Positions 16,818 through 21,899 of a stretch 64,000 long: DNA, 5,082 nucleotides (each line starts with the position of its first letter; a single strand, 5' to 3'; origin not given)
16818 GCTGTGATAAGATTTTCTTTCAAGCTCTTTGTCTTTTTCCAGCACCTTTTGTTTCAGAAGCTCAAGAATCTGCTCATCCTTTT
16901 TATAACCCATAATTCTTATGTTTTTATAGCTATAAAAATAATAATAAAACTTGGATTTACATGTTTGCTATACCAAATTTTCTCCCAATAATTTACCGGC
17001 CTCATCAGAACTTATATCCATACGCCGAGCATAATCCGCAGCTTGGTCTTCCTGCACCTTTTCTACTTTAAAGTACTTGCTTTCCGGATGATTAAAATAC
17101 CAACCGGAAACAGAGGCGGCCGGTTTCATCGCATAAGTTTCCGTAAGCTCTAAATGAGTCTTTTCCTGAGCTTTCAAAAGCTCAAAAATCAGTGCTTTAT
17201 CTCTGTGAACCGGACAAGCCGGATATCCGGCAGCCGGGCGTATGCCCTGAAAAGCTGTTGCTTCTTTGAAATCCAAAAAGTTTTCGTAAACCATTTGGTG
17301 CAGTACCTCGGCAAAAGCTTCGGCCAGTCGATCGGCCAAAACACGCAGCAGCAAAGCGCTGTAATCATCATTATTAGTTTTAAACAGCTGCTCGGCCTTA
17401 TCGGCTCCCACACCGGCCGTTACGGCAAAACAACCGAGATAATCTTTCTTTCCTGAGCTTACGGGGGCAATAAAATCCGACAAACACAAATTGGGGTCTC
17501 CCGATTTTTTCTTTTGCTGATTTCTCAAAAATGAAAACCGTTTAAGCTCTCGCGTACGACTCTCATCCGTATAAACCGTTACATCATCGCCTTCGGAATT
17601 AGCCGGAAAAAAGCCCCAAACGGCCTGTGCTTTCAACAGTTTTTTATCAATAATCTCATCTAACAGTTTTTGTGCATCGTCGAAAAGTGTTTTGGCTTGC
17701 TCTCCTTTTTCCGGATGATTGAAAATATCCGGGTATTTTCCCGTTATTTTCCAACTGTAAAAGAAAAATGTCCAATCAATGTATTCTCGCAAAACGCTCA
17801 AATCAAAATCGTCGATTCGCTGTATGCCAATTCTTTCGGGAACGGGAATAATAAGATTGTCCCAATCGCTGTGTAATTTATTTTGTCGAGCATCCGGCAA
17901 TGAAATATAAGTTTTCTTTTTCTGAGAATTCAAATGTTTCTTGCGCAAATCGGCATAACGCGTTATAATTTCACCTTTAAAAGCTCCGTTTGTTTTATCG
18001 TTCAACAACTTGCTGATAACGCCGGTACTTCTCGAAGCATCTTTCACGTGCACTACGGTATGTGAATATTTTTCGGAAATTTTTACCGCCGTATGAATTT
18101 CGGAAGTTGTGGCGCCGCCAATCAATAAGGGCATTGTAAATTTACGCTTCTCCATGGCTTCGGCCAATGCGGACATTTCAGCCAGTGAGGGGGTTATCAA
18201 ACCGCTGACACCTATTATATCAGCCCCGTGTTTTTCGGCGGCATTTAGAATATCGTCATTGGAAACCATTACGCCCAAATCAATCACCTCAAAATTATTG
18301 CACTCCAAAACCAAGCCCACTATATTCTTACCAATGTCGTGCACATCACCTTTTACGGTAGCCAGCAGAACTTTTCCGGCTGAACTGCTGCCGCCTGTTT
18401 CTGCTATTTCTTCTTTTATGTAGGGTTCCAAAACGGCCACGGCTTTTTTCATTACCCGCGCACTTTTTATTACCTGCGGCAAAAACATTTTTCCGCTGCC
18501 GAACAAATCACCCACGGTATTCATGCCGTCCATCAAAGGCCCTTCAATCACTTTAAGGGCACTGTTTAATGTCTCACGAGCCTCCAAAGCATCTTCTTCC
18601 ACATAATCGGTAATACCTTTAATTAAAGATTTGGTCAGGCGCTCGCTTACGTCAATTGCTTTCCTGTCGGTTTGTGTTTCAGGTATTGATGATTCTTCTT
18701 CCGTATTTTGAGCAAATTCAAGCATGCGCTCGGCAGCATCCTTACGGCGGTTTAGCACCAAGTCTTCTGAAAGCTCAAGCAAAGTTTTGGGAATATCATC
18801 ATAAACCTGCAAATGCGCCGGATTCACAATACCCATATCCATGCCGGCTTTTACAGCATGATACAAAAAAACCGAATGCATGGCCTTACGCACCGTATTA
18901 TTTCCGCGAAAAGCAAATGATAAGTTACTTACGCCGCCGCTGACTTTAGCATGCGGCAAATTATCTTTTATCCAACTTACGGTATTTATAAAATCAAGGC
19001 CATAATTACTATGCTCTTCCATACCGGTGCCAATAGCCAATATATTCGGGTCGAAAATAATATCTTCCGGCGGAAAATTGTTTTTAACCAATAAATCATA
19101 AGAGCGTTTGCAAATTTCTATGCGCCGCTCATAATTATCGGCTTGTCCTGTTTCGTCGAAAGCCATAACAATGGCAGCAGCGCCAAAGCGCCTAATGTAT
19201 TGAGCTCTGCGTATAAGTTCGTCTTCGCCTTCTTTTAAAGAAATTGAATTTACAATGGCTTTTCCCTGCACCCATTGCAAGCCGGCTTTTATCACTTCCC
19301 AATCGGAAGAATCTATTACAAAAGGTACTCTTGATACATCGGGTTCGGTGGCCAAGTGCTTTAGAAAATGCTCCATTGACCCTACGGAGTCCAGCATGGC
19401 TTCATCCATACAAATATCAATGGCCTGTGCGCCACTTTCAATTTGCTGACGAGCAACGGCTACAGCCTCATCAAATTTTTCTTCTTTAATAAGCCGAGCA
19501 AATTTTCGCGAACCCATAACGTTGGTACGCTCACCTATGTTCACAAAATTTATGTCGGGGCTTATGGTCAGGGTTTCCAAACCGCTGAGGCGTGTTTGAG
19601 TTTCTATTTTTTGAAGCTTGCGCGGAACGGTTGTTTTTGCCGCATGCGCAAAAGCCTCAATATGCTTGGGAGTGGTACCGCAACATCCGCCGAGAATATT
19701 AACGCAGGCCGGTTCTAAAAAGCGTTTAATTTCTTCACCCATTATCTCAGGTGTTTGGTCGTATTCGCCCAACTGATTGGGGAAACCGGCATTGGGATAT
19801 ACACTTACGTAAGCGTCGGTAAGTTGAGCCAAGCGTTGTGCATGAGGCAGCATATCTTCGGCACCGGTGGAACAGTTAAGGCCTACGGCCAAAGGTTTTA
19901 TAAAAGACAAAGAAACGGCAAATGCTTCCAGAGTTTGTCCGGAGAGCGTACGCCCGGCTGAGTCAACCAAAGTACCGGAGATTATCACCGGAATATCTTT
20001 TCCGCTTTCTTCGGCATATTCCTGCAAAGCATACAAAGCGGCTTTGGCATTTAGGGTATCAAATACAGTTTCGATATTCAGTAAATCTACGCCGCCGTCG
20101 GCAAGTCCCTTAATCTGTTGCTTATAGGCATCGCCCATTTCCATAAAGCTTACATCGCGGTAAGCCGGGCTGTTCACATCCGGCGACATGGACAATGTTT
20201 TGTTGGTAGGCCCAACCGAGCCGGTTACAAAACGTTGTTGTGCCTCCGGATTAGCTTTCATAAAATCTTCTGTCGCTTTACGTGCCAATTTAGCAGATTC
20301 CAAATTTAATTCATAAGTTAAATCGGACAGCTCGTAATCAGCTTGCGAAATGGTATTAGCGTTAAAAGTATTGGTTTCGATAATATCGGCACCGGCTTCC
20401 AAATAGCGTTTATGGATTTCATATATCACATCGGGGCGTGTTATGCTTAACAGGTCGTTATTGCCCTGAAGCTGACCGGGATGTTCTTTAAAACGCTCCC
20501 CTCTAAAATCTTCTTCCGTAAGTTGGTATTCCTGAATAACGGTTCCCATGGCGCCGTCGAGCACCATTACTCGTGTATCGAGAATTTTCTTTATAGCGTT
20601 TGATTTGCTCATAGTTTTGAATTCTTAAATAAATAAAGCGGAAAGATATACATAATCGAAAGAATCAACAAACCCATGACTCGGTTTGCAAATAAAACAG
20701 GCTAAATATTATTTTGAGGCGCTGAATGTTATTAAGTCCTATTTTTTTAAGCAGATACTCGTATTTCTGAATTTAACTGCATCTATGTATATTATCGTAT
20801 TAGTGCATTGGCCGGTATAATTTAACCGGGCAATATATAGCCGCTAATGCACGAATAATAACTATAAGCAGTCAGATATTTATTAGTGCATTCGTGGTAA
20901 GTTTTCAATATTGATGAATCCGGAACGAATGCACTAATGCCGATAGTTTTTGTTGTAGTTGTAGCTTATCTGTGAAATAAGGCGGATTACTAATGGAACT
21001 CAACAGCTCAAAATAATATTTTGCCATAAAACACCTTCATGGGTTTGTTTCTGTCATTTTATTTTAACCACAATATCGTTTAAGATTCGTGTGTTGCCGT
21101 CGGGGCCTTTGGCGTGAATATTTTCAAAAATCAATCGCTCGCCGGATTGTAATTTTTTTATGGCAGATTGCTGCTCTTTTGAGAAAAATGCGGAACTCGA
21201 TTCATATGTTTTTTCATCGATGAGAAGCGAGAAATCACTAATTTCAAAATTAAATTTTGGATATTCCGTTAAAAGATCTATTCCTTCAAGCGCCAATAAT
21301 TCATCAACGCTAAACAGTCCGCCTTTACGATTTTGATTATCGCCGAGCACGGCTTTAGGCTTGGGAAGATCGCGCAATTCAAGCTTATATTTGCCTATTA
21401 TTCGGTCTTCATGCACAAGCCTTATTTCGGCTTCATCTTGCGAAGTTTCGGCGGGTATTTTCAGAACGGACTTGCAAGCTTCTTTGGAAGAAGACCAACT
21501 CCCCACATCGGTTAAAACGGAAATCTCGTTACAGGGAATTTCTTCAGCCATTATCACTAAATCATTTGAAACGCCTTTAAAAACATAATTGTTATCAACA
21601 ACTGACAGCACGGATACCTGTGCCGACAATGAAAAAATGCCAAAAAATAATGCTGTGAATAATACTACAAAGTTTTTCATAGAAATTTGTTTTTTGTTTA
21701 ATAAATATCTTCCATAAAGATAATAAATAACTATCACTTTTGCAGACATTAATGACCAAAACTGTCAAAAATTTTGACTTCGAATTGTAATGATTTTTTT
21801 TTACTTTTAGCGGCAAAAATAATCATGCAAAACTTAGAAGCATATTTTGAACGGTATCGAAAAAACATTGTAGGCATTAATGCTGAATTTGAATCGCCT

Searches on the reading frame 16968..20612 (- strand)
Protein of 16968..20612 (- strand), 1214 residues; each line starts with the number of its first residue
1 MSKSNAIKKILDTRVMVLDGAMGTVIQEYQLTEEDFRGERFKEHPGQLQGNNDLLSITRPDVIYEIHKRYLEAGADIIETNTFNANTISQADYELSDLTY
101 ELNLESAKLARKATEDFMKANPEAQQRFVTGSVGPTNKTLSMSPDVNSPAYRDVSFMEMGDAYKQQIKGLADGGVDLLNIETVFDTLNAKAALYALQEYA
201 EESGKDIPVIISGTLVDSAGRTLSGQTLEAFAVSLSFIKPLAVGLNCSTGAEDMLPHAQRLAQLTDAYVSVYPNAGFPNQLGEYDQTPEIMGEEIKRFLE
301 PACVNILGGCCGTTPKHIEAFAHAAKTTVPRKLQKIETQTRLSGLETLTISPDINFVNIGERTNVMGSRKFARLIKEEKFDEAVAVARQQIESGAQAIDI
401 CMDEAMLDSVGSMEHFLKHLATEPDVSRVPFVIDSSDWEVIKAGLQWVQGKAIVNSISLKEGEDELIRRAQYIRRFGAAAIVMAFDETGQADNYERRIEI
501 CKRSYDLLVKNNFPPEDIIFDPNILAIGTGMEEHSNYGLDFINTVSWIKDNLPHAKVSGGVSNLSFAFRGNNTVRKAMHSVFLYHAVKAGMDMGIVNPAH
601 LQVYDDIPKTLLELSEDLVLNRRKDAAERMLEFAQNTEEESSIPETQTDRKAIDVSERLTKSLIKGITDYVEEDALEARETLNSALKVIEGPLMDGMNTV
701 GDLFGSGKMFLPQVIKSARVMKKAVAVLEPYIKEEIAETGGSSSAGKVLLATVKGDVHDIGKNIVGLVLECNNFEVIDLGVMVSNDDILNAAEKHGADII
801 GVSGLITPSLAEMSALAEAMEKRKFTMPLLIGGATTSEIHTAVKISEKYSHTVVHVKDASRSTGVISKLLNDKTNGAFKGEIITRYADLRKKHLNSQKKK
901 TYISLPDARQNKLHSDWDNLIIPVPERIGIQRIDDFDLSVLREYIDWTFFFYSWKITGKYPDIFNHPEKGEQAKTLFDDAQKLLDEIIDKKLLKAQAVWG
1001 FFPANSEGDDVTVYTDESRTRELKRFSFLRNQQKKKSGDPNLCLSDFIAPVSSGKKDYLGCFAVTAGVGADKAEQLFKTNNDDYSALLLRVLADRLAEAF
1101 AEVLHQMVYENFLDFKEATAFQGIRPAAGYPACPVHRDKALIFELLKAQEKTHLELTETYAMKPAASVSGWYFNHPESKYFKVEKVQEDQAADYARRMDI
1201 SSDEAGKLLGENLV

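Call 81: search_protein_families(library=pfam, proteins=[window:16968-20612:-], max_evalue=0.0001)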
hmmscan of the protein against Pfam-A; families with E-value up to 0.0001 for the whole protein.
window:16968-20612:- (1214 aa): 5 families
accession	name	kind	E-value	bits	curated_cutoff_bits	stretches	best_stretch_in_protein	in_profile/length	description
PF02965.22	Met_synt_B12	-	9.7e-105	350.3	25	1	937-1197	1-271/273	Vitamin B12 dependent methionine synthase, activation domain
PF02574.22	S-methyl_trans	-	5.1e-93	312.5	22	1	16-324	1-282/283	Homocysteine S-methyltransferase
PF00809.28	Pterin_bind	-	1.6e-51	175.8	25.5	1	360-597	1-244/244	Pterin binding enzyme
PF02607.22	B12-binding_2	-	6.4e-24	84.4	23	1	656-729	2-74/74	B12 binding domain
PF02310.24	B12-binding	-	4.9e-21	75.2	32.1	1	746-836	1-91/121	B12 binding domain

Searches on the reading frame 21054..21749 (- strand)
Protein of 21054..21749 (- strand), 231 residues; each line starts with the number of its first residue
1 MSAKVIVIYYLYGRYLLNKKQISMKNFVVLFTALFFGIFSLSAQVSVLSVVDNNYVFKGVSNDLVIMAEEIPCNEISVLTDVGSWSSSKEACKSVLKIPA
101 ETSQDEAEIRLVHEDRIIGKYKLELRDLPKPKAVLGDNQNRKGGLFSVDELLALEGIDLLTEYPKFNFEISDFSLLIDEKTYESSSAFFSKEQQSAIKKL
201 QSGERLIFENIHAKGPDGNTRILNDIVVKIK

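Call 81: search_protein_families(library=pfam, proteins=[window:21054-21749:-], max_evalue=0.0001)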
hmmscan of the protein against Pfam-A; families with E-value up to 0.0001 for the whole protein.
window:21054-21749:- (231 aa): 1 family
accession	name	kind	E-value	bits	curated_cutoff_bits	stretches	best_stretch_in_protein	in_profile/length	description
PF12080.14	GldM_4th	-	1.2e-09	39.3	24.6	1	129-230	1-113/114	GldM C-terminal domain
